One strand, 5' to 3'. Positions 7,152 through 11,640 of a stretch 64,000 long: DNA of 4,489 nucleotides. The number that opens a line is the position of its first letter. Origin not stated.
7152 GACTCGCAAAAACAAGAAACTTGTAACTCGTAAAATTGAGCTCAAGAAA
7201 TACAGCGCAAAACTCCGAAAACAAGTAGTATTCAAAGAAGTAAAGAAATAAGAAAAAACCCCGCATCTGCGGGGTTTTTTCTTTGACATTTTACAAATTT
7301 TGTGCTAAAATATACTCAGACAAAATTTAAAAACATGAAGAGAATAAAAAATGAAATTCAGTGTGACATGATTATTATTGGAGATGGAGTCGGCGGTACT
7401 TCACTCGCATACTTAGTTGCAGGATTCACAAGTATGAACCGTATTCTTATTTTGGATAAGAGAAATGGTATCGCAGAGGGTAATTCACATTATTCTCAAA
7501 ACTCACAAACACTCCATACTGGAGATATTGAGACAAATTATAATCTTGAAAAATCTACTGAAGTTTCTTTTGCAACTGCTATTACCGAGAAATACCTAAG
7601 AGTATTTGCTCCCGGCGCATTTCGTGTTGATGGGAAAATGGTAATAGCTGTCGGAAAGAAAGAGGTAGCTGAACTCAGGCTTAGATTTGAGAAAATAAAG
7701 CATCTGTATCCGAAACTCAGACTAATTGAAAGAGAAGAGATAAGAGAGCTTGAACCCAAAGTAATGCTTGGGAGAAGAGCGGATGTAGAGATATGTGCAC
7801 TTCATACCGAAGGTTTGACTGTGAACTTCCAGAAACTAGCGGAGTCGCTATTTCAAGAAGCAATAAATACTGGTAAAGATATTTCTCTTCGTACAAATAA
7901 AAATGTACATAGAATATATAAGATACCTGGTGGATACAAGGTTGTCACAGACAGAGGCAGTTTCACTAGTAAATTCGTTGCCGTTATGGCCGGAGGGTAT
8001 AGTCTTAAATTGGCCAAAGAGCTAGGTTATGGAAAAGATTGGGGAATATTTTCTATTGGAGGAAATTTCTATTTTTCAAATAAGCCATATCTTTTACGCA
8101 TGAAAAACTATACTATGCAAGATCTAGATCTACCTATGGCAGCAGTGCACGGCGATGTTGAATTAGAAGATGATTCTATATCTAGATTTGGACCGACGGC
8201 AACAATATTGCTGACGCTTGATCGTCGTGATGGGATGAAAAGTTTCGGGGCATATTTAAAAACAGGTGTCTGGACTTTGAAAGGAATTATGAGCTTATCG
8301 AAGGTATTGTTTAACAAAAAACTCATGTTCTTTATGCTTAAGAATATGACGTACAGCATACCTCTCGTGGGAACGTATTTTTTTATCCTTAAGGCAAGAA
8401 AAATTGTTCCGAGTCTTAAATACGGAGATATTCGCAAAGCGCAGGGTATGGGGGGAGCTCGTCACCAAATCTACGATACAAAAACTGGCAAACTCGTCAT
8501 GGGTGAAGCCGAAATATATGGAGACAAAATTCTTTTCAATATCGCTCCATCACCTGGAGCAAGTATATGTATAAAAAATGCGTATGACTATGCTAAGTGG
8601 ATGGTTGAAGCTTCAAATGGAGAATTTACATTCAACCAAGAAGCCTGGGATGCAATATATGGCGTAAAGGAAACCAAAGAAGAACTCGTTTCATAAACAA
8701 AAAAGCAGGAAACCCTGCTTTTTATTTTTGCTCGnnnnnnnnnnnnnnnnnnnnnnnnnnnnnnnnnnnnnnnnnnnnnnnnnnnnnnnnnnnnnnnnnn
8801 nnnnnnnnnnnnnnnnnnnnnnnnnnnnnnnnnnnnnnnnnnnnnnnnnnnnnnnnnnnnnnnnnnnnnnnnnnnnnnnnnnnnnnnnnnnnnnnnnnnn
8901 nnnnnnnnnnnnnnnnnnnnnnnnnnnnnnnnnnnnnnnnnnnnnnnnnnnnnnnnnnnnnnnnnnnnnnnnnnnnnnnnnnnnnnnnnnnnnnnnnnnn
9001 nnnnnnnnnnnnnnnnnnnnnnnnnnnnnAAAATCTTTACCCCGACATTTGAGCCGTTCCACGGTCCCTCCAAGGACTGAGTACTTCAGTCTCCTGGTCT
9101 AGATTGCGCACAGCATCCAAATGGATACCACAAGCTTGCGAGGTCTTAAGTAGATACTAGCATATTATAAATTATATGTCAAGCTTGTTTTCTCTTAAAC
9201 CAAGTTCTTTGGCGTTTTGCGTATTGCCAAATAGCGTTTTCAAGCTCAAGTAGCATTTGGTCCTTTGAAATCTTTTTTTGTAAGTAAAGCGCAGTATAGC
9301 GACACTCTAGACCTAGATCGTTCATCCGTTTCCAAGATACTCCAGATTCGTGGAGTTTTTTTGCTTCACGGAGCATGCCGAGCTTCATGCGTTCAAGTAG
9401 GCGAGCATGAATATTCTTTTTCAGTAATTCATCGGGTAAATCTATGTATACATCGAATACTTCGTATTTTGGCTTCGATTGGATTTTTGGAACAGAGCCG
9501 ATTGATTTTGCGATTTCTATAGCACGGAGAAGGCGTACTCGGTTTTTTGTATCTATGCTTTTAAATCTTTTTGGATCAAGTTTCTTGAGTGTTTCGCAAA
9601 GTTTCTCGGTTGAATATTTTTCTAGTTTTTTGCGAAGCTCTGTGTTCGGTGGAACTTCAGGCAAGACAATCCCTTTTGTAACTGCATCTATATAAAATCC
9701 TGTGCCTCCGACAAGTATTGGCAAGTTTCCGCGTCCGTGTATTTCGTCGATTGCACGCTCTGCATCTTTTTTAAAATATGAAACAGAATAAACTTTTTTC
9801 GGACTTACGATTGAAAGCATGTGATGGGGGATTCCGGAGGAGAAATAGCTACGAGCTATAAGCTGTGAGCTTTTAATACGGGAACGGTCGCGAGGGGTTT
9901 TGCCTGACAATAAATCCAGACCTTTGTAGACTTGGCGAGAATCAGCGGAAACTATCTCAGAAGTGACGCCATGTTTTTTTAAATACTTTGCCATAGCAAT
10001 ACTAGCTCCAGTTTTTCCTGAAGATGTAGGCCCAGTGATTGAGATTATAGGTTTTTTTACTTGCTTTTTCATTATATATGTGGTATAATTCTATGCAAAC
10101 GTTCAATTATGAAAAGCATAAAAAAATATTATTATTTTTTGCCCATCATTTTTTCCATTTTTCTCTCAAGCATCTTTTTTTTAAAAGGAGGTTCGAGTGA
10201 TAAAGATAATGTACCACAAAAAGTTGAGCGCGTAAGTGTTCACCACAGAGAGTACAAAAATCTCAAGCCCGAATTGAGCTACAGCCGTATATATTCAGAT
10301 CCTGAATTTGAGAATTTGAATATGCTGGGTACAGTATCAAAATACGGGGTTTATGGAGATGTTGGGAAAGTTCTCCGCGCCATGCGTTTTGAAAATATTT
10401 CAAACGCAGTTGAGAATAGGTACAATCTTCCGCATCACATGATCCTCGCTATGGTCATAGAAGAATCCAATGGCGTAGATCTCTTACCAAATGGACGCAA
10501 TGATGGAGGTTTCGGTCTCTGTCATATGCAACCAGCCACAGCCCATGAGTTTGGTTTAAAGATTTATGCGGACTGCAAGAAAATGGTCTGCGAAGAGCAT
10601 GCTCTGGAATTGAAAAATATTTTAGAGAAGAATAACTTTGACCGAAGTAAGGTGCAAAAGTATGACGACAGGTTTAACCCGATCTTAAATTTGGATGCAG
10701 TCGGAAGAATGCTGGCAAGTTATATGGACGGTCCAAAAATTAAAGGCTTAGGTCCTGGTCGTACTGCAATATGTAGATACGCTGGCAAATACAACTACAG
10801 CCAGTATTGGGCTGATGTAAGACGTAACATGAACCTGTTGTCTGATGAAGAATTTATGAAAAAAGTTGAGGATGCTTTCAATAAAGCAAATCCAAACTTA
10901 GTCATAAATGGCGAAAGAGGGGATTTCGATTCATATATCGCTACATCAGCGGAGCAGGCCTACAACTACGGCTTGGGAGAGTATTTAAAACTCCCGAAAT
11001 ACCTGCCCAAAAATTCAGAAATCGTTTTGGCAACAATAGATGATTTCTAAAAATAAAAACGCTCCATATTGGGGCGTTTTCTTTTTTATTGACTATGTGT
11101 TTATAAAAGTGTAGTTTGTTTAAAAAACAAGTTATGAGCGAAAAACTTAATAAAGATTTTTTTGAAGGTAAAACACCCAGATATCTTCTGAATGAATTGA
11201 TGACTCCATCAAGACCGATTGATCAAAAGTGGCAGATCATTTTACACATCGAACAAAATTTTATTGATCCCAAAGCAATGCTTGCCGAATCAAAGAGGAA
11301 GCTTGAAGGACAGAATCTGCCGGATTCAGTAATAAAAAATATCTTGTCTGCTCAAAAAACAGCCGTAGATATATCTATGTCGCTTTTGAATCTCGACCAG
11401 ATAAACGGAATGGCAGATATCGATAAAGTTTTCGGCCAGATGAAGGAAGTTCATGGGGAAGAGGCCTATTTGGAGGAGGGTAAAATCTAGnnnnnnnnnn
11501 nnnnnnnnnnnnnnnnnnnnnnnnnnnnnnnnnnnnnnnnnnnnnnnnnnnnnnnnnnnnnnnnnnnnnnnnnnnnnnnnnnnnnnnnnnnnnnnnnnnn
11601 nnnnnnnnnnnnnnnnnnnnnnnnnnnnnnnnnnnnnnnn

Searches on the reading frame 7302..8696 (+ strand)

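Call 11: search_protein_families(library=pfam, proteins=[window:7302-8696:+], max_evalue=0.01)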
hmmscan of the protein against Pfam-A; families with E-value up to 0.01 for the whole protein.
window:7302-8696:+ (464 aa): 3 families
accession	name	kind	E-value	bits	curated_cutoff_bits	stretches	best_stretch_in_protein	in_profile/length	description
PF06039.21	Mqo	-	3.2e-21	75.9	27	1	21-311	3-327/489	Malate:quinone oxidoreductase (Mqo)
PF01266.30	DAO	-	2.3e-15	57.4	27.9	1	22-240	1-212/353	FAD dependent oxidoreductase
PF13738.12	Pyr_redox_3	-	0.00084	19.1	30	0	186-234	88-136/305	Pyridine nucleotide-disulphide oxidoreductase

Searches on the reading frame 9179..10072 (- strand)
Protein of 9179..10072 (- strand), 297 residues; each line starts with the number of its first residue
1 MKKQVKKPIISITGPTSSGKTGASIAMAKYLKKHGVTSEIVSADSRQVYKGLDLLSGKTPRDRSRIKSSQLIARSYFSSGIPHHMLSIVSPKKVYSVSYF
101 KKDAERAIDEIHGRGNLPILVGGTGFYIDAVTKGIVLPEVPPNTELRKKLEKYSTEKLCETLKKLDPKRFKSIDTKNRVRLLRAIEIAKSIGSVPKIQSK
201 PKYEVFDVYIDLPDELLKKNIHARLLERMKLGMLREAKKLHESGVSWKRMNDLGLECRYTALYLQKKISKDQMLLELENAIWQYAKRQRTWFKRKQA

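Call 11: search_protein_families(library=pfam, proteins=[window:9179-10072:-], max_evalue=0.01)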
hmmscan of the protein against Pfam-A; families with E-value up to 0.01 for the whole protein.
window:9179-10072:- (297 aa): 2 families
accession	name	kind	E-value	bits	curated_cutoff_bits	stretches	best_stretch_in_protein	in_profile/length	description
PF01715.23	IPPT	-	2.6e-55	188.2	23.6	1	47-295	1-243/243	IPP transferase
PF01745.22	IPT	-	0.0026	17.6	20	1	11-60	5-49/233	Isopentenyl transferase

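Call 37: find_homologous_proteins(query=window:9179-10069:-, max_evalue=1e-40)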
Query window:9179-10069:- (296 aa): 6885 proteins with E <= 1e-40 among 8000 candidates; the best 120 are listed.
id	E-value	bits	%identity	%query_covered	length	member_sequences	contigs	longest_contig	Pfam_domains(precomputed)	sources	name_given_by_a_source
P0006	2.7e-189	645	100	100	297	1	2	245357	PF01715.24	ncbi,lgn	-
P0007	1.1e-153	529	85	98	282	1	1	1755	PF01715.24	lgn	-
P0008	1.8e-152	525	85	98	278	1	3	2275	PF01715.24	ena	-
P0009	1.9e-146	505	82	98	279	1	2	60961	PF01715.24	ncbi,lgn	-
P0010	1.4e-143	496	79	98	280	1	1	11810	PF01715.24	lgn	-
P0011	2.8e-132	458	73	99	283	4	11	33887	PF01715.24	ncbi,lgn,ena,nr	ncbi:MAG: tRNA (adenosine(37)-N6)-dimethylallyltransferase MiaA [Candidatus Pacebacteria bacterium]|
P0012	6.4e-127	441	69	99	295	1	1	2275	PF01715.24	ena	-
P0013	3.3e-123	429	68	97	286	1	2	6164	PF01745.23,PF01715.24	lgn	-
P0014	5.5e-121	421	70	98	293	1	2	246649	PF01745.23,PF01715.24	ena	-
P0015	3.6e-118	412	67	96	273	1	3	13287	PF01745.23,PF01715.24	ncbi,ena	-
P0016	2.4e-117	409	67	98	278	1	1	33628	PF01745.23,PF01715.24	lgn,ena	-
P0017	7.1e-117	408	69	97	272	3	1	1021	PF01745.23,PF01715.24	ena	-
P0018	1.3e-116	407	67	98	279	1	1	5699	PF01745.23,PF01715.24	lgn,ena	-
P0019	1.8e-116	407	67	98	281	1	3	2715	PF01745.23,PF01715.24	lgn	-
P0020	2.7e-115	403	68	96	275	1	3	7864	PF01745.23,PF01715.24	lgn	-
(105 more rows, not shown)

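Call 38: find_encoding_contigs(protein=P0009, flank=7000, max_places=2)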
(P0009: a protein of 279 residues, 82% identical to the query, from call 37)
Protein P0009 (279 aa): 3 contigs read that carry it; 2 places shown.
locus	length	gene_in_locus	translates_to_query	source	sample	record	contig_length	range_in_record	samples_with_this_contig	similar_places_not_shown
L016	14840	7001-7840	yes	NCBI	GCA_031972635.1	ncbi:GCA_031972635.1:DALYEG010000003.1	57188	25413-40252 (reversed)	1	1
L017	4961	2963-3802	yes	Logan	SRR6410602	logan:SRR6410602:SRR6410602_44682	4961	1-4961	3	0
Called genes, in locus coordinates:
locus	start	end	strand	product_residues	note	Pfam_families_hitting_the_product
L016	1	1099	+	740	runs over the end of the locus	PF01751:Toprim, PF01131:Topoisom_bac, PF01396:Zn_ribbon_Top1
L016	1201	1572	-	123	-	-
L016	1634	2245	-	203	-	PF00300:His_Phos_1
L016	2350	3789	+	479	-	PF13328:HD_4, PF01966:HD, PF04607:RelA_SpoT, PF02824:TGS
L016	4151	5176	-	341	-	PF02195:ParB_N, PF17762:HTH_ParB, PF23552:ParB_C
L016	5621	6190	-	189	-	-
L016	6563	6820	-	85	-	-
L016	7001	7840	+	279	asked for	PF01715:IPPT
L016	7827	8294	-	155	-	-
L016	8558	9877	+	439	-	PF00239:Resolvase, PF07508:Recombinase, PF13408:Zn_ribbon_recom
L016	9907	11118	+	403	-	-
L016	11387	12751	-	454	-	PF01266:DAO, PF06039:Mqo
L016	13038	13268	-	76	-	-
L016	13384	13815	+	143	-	-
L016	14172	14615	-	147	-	-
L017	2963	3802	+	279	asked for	PF01715:IPPT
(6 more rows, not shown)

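Call 39: find_encoding_contigs(protein=P0010, flank=7000, max_places=2)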
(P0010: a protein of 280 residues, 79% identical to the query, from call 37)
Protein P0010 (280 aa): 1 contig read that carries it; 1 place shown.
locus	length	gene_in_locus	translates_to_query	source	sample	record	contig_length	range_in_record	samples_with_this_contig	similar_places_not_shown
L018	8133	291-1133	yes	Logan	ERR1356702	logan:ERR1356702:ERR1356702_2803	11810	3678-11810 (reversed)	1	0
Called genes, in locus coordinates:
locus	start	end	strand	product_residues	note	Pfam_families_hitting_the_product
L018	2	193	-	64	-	?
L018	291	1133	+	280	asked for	PF01715:IPPT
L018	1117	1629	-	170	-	PF04229:GrpB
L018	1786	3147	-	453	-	PF01266:DAO, PF06039:Mqo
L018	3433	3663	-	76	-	-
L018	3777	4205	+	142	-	-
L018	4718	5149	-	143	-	-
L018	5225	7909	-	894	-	PF02861:Clp_N, PF23569:NBD_SMAX1, PF00004:AAA, PF17871:AAA_lid_9, PF00004:AAA, PF07724:AAA_2, PF07728:AAA_5, PF10431:ClpB_D2-small, +7 more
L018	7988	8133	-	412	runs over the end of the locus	PF00266:Aminotran_5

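Call 40: find_encoding_contigs(protein=P0014, flank=7000, max_places=2)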
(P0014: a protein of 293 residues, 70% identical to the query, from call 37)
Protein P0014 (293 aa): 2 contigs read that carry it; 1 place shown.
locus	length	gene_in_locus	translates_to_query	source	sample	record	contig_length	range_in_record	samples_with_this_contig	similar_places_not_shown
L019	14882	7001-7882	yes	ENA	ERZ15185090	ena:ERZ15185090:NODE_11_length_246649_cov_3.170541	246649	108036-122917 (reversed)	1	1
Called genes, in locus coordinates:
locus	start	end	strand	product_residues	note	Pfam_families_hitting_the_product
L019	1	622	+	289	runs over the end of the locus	PF02481:DNA_processg_A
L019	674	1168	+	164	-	-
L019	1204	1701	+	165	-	-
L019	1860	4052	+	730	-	PF01751:Toprim, PF01131:Topoisom_bac, PF01396:Zn_ribbon_Top1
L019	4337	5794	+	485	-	PF13328:HD_4, PF01966:HD, PF04607:RelA_SpoT, PF02824:TGS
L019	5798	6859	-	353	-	PF02195:ParB_N, PF17762:HTH_ParB, PF23552:ParB_C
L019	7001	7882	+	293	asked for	PF01745:IPT (faint), PF01715:IPPT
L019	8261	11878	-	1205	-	-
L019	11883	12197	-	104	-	PF18908:DUF5663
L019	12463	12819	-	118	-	-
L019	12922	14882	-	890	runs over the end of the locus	PF02861:Clp_N, PF13191:AAA_16 (weak), PF23569:NBD_SMAX1, PF00004:AAA, PF17871:AAA_lid_9, PF07724:AAA_2, PF07728:AAA_5, PF10431:ClpB_D2-small, +7 more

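Call 43: find_encoding_contigs(protein=P0013, flank=7000, max_places=2)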
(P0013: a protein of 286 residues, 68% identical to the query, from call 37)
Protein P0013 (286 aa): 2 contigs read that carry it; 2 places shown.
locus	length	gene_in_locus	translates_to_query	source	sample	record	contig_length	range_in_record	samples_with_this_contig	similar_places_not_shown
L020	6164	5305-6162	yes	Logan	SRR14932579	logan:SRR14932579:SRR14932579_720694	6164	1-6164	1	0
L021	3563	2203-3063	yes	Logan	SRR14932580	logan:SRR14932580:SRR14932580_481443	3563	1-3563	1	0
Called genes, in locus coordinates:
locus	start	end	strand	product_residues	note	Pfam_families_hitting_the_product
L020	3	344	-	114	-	?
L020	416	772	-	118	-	-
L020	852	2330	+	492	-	PF13328:HD_4, PF01966:HD (faint), PF04607:RelA_SpoT, PF02824:TGS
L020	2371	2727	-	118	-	PF05635:23S_rRNA_IVP, PF22296:bAvd (weak)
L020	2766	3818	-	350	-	PF02195:ParB_N, PF17762:HTH_ParB, PF23552:ParB_C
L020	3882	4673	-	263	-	-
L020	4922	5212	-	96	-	-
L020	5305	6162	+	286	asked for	PF01745:IPT (weak), PF01715:IPPT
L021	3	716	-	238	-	?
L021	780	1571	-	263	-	-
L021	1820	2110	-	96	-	-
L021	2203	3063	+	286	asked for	PF01745:IPT (weak), PF01715:IPPT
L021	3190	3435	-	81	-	PF00471:Ribosomal_L33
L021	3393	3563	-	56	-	?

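Call 44: find_encoding_contigs(protein=P0016, flank=7000, max_places=2)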
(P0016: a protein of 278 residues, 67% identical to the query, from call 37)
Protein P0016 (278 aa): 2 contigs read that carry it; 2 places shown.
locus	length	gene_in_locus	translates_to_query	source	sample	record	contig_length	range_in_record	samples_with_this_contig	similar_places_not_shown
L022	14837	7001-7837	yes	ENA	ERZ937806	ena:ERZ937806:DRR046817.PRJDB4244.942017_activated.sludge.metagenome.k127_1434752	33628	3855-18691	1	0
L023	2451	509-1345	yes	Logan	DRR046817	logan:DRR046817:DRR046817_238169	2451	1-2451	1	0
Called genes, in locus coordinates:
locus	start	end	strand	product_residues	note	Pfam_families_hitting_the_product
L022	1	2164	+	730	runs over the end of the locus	PF01751:Toprim, PF01131:Topoisom_bac, PF01396:Zn_ribbon_Top1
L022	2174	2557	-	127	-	-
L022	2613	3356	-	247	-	-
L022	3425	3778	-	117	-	-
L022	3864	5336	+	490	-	PF13328:HD_4, PF01966:HD (weak), PF04607:RelA_SpoT, PF02824:TGS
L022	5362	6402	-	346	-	PF02195:ParB_N, PF17762:HTH_ParB, PF23552:ParB_C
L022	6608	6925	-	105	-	-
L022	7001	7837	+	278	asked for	PF01745:IPT (weak), PF01715:IPPT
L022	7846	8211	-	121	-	-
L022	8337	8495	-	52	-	PF00471:Ribosomal_L33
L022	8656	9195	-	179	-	PF01625:PMSR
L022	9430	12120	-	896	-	PF02861:Clp_N, PF23569:NBD_SMAX1, PF00004:AAA, PF17871:AAA_lid_9, PF00004:AAA, PF07724:AAA_2, PF07728:AAA_5, PF10431:ClpB_D2-small, +5 more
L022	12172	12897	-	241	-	-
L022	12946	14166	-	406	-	PF00266:Aminotran_5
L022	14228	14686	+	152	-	PF14584:DUF4446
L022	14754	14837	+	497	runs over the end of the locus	PF00009:GTP_EFTU, PF00350:Dynamin_N (faint), PF01926:MMR_HSR1, PF22042:EF-G_D2, PF03144:GTP_EFTU_D2 (faint), PF11987:IF-2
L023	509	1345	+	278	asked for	PF01745:IPT (weak), PF01715:IPPT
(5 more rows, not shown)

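Call 45: find_encoding_contigs(protein=P0008, flank=7000, max_places=3)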
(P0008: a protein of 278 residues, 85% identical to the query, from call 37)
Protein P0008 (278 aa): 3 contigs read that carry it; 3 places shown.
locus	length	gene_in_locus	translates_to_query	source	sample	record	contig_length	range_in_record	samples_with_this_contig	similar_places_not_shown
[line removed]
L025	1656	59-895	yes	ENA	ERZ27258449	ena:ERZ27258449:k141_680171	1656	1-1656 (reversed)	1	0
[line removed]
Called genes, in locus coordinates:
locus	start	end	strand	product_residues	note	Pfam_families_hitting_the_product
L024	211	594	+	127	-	-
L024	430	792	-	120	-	-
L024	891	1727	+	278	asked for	PF01715:IPPT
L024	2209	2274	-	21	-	?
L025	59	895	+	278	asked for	PF01715:IPPT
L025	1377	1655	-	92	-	?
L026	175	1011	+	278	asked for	PF01715:IPPT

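Call 69: find_encoding_contigs(protein=P0012, flank=7000, max_places=3)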
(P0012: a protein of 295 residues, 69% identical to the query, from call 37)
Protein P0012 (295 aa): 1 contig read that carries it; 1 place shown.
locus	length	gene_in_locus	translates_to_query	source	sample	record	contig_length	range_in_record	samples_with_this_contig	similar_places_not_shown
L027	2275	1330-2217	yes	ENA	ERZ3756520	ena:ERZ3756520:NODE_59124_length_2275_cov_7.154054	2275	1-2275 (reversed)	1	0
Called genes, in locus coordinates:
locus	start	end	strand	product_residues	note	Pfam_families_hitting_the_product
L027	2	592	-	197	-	?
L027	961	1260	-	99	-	-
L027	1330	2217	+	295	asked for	PF01715:IPPT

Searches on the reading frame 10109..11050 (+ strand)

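Call 11: search_protein_families(library=pfam, proteins=[window:10109-11050:+], max_evalue=0.01)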
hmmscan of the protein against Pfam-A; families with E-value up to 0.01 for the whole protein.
window:10109-11050:+ (313 aa): 1 family
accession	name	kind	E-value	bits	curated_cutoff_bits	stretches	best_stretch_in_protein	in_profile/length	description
PF01464.25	SLT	-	0.00048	20.1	21.3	0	99-206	4-80/117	Transglycosylase SLT domain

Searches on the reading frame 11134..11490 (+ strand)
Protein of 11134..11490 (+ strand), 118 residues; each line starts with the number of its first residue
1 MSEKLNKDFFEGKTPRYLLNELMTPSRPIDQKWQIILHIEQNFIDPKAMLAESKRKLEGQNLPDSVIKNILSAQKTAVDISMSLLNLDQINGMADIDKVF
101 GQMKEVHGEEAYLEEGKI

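Call 11: search_protein_families(library=pfam, proteins=[window:11134-11490:+], max_evalue=0.01)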
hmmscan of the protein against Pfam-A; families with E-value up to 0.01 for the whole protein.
window:11134-11490:+ (118 aa): 0 families

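Call 14: find_encoding_contigs(protein=window:11134-11490:+, flank=6000, max_places=10)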
Protein window:11134-11490:+ (118 aa): 2 contigs read that carry it; 2 places shown.
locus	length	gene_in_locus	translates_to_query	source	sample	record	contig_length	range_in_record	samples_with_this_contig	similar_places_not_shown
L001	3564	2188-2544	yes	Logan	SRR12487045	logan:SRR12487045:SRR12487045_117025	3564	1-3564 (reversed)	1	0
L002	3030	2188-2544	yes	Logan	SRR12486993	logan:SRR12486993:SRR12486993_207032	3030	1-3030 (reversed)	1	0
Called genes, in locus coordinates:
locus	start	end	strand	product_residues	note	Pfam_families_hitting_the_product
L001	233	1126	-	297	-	PF01715:IPPT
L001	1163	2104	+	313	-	-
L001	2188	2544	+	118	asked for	-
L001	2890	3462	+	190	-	-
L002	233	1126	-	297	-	PF01715:IPPT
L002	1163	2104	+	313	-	-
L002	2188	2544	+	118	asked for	-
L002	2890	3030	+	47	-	?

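Call 55: search_protein_families(library=ncbifam, proteins=[window:11134-11490:+], max_evalue=10)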
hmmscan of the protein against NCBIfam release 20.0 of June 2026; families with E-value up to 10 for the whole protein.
window:11134-11490:+ (118 aa): 1 family
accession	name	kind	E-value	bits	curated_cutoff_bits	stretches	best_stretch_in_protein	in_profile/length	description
TIGR04527.1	mycoplas_twoTM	subfamily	0.0028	17.4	125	1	28-106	69-155/248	MG_279/MG_280 family protein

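Call 68: search_protein_families(library=phrogs, proteins=[window:11134-11490:+], max_evalue=1)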
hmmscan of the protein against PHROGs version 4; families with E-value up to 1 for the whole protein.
window:11134-11490:+ (118 aa): 1 family
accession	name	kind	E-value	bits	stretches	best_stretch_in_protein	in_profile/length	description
phrog_20380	-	unknown function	0.28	12.6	1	35-73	4-43/67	-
